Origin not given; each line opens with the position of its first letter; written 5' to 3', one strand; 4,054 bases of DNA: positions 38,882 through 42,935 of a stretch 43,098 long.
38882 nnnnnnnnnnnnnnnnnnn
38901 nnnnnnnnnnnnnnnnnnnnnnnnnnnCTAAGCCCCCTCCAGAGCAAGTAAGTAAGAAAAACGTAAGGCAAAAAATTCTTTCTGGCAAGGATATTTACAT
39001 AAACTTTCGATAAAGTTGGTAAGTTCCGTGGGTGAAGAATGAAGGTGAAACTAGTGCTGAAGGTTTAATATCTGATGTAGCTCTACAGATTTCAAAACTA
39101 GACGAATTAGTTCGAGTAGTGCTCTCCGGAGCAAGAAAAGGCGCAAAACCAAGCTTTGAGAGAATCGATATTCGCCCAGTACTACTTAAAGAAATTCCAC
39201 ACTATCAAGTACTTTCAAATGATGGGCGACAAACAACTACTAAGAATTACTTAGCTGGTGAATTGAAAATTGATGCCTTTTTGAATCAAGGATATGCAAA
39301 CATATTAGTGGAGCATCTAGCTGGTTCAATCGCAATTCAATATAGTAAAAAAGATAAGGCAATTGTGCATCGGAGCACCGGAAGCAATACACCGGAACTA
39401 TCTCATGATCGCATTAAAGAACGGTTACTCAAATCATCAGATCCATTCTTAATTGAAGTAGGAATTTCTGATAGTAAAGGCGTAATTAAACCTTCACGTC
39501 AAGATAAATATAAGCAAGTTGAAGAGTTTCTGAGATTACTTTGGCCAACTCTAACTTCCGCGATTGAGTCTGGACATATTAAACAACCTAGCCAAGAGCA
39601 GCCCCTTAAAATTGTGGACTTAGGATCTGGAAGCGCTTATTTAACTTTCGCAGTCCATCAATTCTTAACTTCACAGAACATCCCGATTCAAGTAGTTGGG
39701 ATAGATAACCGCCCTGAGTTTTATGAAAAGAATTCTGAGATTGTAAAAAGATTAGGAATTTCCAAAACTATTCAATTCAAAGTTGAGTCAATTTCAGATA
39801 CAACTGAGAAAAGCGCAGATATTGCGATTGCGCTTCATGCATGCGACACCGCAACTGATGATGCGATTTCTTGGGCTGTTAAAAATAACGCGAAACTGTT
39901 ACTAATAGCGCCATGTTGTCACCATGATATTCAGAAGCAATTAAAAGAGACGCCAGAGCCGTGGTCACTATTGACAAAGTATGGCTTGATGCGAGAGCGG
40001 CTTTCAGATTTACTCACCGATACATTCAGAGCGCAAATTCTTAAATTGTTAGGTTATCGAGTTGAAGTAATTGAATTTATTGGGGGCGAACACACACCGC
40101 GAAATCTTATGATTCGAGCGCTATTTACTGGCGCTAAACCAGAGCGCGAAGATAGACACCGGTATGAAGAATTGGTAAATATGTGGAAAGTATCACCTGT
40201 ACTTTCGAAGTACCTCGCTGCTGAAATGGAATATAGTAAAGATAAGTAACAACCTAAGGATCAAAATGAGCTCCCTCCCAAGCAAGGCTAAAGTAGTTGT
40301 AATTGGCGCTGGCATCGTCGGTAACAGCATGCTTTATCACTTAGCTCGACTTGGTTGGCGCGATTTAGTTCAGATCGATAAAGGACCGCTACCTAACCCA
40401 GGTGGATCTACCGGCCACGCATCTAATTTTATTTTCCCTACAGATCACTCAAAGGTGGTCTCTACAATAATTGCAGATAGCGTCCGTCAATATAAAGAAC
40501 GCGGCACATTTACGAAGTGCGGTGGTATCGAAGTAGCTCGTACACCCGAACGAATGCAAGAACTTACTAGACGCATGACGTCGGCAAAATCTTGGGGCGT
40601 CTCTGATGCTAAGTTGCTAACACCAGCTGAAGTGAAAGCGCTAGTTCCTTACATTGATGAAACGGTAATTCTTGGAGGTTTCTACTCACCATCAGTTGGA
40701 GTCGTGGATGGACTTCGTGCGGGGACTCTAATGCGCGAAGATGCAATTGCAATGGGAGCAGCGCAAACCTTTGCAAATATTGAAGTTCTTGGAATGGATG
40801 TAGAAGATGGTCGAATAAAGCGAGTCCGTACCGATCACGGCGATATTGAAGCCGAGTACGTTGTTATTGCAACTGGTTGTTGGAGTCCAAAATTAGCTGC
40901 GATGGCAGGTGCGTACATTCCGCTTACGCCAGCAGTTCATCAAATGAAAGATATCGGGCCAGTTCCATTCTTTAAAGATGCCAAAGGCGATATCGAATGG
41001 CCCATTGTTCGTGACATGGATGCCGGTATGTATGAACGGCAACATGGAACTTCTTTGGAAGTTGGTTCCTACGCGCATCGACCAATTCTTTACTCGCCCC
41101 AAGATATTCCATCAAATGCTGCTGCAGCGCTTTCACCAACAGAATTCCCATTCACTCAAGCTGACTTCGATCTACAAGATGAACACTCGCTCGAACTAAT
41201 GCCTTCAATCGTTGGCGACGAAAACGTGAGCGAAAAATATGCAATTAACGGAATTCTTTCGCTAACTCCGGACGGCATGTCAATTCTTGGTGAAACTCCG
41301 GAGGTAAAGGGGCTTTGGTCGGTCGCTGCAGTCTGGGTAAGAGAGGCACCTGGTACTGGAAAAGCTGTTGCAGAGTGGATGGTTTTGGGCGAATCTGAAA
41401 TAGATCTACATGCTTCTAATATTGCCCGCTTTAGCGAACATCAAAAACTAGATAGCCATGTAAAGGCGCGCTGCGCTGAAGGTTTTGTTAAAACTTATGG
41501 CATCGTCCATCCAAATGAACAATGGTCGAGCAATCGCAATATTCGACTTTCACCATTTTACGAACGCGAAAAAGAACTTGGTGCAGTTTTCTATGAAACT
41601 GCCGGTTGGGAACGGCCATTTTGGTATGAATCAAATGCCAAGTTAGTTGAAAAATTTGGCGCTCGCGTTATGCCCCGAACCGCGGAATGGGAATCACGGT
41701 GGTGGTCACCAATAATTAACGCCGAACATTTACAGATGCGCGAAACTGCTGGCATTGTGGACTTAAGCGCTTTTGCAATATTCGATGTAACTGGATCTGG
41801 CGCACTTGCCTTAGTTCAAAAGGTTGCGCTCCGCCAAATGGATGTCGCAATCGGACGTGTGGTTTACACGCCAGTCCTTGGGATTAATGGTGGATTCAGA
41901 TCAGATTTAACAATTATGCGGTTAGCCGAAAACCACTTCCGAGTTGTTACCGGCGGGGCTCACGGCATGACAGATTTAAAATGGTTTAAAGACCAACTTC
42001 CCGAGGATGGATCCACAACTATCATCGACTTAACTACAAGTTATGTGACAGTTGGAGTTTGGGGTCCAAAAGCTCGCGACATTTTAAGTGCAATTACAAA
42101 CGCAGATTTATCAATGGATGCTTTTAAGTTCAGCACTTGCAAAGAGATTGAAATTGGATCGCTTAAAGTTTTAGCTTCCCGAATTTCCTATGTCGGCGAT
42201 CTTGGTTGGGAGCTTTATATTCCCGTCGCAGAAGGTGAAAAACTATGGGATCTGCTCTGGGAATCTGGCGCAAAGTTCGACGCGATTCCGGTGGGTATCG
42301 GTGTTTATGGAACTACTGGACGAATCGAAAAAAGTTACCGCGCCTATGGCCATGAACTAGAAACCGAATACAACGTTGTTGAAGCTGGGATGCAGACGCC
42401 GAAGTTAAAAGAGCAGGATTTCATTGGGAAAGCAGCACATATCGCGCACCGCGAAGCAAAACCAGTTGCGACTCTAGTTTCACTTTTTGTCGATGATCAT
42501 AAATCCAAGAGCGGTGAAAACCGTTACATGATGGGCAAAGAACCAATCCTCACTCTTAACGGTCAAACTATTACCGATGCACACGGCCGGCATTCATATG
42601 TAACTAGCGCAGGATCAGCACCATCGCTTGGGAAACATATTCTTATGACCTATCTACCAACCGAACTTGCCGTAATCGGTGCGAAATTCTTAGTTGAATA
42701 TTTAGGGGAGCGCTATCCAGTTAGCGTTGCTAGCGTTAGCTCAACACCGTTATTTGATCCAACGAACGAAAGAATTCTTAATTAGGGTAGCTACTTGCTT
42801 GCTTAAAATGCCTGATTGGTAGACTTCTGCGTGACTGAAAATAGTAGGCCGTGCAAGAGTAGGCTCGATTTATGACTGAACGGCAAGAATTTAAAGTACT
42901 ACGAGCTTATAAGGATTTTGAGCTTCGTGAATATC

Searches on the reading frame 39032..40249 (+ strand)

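Call 8: search_protein_families(library=pfam, proteins=[window:39032-40249:+], max_evalue=0.001)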
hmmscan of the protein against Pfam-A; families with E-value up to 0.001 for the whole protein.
window:39032-40249:+ (405 aa): 4 families
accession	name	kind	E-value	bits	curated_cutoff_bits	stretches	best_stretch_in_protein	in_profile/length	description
PF13679.12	Methyltransf_32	-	5.9e-35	120.8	27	1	158-303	1-143/143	Methyltransferase domain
PF05206.20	TRM13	-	1.2e-07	32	26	1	189-301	17-144/257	Methyltransferase TRM13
PF13847.12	Methyltransf_31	-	1.3e-07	31.9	27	1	192-307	5-125/145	Methyltransferase domain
PF13649.12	Methyltransf_25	-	0.00039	21.5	27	1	194-287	1-90/97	Methyltransferase domain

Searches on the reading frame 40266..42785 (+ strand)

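Call 8: search_protein_families(library=pfam, proteins=[window:40266-42785:+], max_evalue=0.001)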
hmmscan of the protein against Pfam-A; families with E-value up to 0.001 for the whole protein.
window:40266-42785:+ (839 aa): 5 families
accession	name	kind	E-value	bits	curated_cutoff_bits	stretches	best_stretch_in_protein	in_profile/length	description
PF01571.26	GCV_T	-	1.4e-69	234.7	25.6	1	431-710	1-253/255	Aminomethyltransferase folate-binding domain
PF01266.30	DAO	-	1.8e-44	153.2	27.9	1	9-371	1-353/353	FAD dependent oxidoreductase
PF16350.10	FAO_M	-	2.1e-17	63.4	27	1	375-429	2-56/56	FAD dependent oxidoreductase central domain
PF08669.17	GCV_T_C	-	5.2e-10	39.5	25.9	1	760-831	13-80/80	Glycine cleavage T-protein C-terminal barrel domain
PF07992.20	Pyr_redox_2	-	0.00015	21.7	26.1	0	166-216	67-119/291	Pyridine nucleotide-disulphide oxidoreductase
